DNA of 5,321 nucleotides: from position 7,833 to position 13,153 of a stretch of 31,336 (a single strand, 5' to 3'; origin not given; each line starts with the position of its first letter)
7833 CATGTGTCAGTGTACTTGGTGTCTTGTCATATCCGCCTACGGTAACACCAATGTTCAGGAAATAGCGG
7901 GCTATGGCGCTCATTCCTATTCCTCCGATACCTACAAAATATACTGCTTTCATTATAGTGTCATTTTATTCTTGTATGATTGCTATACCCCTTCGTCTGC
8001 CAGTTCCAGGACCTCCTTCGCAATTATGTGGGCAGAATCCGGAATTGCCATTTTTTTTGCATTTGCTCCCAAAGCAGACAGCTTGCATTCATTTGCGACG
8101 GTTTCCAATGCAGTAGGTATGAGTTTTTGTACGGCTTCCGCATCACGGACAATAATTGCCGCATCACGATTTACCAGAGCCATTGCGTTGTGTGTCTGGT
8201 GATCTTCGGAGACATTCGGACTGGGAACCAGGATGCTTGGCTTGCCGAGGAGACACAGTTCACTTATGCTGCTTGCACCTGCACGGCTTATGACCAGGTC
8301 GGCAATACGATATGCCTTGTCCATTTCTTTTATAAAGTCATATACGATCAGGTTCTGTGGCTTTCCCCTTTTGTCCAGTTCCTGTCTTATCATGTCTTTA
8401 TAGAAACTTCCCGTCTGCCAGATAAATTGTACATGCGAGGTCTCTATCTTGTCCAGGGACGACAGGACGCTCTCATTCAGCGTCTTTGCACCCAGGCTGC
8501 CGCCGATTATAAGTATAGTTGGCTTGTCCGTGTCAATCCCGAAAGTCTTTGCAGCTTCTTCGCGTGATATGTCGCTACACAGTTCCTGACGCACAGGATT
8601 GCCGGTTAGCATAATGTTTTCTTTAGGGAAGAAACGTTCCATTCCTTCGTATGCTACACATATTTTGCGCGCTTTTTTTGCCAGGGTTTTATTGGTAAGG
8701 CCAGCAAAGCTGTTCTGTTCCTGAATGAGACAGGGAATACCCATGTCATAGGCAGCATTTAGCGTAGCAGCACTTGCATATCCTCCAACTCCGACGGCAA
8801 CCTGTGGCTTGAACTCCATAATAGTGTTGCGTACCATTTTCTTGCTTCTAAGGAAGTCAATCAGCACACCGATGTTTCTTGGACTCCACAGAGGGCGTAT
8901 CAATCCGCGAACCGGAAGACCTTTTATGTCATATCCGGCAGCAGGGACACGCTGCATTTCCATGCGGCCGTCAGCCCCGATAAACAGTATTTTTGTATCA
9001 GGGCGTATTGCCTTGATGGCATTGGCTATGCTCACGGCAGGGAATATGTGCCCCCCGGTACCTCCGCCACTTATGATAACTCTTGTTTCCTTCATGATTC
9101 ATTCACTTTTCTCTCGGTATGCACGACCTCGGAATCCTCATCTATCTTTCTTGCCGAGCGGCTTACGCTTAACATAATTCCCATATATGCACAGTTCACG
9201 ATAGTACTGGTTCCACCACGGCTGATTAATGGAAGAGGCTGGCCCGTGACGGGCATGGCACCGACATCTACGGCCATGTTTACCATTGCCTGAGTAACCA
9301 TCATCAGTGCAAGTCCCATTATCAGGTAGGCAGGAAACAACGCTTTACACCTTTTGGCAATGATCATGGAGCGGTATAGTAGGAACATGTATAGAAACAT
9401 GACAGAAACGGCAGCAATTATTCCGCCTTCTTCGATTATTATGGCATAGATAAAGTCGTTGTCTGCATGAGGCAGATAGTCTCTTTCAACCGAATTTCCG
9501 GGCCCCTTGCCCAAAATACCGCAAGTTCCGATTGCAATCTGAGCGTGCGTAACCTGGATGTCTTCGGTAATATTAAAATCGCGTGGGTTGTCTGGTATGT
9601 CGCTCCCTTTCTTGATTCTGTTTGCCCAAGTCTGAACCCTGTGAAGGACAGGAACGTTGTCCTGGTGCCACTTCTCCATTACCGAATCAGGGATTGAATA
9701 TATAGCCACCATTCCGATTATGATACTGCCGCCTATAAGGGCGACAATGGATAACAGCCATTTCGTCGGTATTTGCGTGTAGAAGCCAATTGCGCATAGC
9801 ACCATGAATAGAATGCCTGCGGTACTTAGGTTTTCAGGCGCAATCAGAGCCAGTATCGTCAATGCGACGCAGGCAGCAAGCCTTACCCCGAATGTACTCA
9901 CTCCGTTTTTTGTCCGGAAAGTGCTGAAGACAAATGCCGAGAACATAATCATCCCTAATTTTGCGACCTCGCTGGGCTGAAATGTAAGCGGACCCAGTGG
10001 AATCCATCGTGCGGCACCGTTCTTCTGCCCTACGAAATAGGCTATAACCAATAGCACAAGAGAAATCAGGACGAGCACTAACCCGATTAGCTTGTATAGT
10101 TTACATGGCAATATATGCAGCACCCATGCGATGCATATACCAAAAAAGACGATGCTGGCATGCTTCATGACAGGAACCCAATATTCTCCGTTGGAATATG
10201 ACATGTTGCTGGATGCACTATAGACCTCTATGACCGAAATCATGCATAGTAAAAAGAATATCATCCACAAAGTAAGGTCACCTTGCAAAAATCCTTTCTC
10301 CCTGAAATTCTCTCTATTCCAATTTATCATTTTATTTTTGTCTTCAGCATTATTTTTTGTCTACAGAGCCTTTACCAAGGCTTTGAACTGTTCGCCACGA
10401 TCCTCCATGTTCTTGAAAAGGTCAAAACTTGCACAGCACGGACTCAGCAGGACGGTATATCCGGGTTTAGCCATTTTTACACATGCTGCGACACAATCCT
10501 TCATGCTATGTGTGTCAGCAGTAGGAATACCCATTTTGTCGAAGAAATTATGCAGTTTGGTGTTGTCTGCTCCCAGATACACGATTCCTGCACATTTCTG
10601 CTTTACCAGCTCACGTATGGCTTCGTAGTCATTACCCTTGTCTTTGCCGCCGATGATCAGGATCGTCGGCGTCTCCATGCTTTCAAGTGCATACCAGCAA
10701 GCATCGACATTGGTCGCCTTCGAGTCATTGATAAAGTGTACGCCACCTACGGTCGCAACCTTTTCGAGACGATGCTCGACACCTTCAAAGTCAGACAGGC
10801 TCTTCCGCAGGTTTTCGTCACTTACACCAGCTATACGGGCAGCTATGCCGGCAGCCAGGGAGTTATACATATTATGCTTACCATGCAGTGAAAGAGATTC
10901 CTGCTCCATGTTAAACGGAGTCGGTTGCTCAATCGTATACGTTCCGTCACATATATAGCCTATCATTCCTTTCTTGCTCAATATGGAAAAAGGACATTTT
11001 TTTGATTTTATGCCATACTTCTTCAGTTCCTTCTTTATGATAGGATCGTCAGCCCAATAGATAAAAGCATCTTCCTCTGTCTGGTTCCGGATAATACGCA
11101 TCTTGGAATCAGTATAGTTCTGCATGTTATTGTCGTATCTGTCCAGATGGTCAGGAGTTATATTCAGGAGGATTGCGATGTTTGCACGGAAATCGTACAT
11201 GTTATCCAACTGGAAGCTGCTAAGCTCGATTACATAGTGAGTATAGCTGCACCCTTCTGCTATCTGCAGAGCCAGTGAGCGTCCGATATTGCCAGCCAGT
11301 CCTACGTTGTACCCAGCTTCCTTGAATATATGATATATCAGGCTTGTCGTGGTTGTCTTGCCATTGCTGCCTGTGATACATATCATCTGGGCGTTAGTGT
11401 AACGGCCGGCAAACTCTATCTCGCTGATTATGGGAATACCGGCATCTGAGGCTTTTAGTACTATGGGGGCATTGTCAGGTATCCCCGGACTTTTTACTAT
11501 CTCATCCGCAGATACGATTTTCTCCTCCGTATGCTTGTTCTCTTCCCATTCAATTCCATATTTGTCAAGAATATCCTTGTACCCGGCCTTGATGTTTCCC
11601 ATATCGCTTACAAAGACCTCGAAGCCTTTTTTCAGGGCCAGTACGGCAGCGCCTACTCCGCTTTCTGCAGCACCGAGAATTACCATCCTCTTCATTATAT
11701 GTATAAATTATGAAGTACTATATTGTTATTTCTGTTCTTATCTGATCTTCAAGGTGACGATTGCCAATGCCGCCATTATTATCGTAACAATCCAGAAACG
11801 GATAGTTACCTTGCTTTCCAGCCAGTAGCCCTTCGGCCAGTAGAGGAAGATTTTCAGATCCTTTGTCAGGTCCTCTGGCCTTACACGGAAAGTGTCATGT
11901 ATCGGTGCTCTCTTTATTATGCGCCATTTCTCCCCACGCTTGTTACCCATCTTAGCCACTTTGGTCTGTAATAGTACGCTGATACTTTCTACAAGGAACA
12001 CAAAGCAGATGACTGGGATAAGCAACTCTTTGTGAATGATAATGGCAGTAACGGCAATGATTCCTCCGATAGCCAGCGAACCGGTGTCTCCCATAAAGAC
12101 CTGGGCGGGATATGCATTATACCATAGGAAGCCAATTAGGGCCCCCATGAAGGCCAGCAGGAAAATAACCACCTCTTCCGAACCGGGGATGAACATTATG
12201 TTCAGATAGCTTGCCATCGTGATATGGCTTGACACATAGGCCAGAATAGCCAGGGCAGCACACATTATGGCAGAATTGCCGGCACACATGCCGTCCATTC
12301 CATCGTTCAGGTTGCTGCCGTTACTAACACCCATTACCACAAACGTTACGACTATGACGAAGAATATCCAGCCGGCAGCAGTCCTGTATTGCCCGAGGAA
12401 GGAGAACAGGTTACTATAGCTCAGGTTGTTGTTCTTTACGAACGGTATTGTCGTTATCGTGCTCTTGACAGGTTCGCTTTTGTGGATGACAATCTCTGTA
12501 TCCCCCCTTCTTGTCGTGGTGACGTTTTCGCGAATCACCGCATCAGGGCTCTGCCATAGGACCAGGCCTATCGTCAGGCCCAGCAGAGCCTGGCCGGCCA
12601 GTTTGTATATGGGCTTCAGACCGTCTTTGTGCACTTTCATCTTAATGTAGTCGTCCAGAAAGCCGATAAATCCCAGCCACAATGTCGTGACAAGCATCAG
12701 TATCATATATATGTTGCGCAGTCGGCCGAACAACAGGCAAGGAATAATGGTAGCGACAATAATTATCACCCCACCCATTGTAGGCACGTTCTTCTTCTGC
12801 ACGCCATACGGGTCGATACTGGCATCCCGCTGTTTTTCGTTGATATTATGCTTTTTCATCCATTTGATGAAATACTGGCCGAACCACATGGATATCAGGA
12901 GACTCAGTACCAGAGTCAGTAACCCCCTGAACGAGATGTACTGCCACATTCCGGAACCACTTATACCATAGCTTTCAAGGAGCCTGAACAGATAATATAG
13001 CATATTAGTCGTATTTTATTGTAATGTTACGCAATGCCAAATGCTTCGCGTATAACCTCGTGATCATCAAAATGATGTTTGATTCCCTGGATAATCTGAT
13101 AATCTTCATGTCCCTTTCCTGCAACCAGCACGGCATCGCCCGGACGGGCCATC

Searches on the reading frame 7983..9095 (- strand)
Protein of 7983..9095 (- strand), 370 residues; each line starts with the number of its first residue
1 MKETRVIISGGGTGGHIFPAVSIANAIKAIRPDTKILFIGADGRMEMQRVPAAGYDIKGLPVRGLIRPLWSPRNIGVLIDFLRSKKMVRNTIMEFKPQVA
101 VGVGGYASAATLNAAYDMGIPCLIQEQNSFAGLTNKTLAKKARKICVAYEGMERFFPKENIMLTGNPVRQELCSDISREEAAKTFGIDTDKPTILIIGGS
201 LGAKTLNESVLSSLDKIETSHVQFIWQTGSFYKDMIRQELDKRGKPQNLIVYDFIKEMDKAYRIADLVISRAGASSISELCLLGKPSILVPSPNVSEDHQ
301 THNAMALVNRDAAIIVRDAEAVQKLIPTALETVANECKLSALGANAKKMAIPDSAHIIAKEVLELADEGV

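Call 9: search_protein_families(library=pfam, proteins=[window:7983-9095:-], max_evalue=0.001)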
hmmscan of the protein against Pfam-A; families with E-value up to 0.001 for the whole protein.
window:7983-9095:- (370 aa): 2 families
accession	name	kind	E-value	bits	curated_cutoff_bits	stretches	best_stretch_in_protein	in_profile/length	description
PF04101.22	Glyco_tran_28_C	-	2.5e-38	132.2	22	1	193-355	1-163/166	Glycosyltransferase family 28 C-terminal domain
PF03033.26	Glyco_transf_28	-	1.6e-28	100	26.2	1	6-146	1-138/139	Glycosyltransferase family 28 N-terminal domain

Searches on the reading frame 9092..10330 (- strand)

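Call 9: search_protein_families(library=pfam, proteins=[window:9092-10330:-], max_evalue=0.001)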
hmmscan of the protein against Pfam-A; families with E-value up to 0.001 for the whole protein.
window:9092-10330:- (412 aa): 1 family
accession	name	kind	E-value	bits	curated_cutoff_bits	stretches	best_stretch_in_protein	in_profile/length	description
PF01098.24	FTSW_RODA_SPOVE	-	4.6e-69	233.5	26.4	1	21-394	4-355/356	Cell cycle protein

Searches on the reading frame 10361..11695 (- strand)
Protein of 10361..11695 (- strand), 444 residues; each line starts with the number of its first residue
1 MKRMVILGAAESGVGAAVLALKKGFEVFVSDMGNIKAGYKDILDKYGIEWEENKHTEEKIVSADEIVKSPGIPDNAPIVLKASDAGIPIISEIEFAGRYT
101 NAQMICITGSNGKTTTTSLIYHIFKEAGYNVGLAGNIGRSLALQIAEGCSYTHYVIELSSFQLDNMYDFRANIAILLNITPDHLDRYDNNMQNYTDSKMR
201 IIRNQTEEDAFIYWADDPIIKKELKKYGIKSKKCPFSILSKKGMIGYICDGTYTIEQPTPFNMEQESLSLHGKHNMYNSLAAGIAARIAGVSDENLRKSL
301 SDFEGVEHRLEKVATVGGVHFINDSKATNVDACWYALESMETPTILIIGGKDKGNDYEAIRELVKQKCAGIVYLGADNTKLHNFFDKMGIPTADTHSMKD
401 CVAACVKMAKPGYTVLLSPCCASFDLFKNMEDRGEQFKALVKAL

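Call 9: search_protein_families(library=pfam, proteins=[window:10361-11695:-], max_evalue=0.001)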
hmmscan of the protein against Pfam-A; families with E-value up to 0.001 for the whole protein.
window:10361-11695:- (444 aa): 4 families
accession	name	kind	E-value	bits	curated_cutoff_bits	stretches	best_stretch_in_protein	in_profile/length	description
PF08245.18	Mur_ligase_M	-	1.6e-33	116.8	24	1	107-285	1-199/200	Mur ligase middle domain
PF02875.26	Mur_ligase_C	-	5.2e-11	43.9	28.4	1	308-420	1-126/127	Mur ligase, glutamate ligase domain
PF21377.3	MurD_N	-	2.8e-09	37.3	24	1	20-73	19-71/76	MurD N-terminal domain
PF21799.2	MurD-like_N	-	7.6e-09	36.2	27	1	2-90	1-87/88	Mur ligase MurD-like, N-terminal domain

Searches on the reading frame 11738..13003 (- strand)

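Call 9: search_protein_families(library=pfam, proteins=[window:11738-13003:-], max_evalue=0.001)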
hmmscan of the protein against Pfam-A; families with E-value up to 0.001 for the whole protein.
window:11738-13003:- (421 aa): 1 family
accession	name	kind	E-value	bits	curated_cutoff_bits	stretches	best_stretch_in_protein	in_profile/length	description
PF00953.26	Glycos_transf_4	-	2.5e-27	96.3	27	1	101-323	2-159/160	Glycosyl transferase family 4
